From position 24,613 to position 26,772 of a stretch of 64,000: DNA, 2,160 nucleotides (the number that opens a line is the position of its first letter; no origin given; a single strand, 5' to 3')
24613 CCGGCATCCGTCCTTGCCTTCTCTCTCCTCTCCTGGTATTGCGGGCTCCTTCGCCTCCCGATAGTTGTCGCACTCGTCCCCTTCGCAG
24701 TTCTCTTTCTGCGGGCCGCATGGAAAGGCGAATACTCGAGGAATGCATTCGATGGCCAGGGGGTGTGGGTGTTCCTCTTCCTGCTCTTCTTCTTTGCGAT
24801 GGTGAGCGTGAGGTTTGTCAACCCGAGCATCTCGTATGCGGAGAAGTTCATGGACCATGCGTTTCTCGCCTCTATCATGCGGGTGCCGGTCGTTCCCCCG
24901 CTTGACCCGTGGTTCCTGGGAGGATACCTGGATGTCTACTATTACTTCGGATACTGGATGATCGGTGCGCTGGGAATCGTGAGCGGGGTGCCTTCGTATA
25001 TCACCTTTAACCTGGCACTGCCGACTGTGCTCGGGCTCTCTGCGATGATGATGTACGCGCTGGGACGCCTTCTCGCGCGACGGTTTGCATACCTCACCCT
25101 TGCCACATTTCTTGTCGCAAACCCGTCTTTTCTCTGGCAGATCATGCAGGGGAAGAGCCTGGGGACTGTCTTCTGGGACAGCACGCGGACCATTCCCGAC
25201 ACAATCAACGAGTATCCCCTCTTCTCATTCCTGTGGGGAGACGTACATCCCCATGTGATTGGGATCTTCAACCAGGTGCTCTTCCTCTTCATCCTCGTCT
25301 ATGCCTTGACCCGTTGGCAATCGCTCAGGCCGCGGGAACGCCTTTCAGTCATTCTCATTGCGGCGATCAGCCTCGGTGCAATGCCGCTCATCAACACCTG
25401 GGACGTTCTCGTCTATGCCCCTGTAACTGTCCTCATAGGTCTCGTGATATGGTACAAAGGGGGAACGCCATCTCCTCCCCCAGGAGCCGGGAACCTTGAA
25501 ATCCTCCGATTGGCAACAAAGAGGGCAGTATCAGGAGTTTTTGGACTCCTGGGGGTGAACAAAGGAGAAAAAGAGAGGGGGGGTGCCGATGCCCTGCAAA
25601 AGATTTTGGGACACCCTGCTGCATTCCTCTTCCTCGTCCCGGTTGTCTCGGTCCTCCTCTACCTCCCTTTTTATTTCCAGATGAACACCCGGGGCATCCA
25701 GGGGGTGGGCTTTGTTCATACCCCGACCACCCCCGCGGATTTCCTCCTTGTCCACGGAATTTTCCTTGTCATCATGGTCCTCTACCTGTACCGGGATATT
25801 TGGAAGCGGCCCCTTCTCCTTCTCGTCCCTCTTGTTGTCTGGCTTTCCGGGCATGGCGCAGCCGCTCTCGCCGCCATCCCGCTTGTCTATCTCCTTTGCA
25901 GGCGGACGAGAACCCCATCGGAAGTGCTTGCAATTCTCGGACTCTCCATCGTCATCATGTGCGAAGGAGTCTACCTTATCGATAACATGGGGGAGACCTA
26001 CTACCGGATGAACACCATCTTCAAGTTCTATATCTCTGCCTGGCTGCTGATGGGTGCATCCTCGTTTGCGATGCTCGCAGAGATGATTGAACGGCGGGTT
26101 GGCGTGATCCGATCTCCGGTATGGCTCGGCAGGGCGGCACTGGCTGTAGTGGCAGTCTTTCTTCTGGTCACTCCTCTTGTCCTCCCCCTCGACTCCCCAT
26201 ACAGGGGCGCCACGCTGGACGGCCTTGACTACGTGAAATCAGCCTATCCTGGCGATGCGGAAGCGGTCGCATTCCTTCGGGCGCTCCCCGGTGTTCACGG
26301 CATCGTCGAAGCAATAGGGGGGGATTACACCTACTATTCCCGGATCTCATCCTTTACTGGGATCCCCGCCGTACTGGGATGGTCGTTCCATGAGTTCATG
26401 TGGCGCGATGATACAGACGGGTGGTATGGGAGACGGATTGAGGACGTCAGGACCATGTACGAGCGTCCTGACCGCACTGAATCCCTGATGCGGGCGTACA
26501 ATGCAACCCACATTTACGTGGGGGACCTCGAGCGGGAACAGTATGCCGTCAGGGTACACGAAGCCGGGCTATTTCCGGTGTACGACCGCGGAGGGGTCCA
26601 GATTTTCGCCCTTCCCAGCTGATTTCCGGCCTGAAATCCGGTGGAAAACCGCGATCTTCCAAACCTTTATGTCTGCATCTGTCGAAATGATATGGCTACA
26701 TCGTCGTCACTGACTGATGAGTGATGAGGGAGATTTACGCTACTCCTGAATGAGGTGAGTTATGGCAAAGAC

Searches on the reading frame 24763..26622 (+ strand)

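Call 69: search_protein_families(library=pfam, proteins=[window:24763-26622:+], max_evalue=0.00001)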
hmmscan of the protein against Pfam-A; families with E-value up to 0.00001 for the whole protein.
window:24763-26622:+ (619 aa): 1 family
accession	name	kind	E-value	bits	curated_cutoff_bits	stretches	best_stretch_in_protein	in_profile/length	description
PF10060.15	DUF2298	-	8.2e-109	365.2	27.8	1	2-429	54-487/488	Uncharacterized membrane protein (DUF2298)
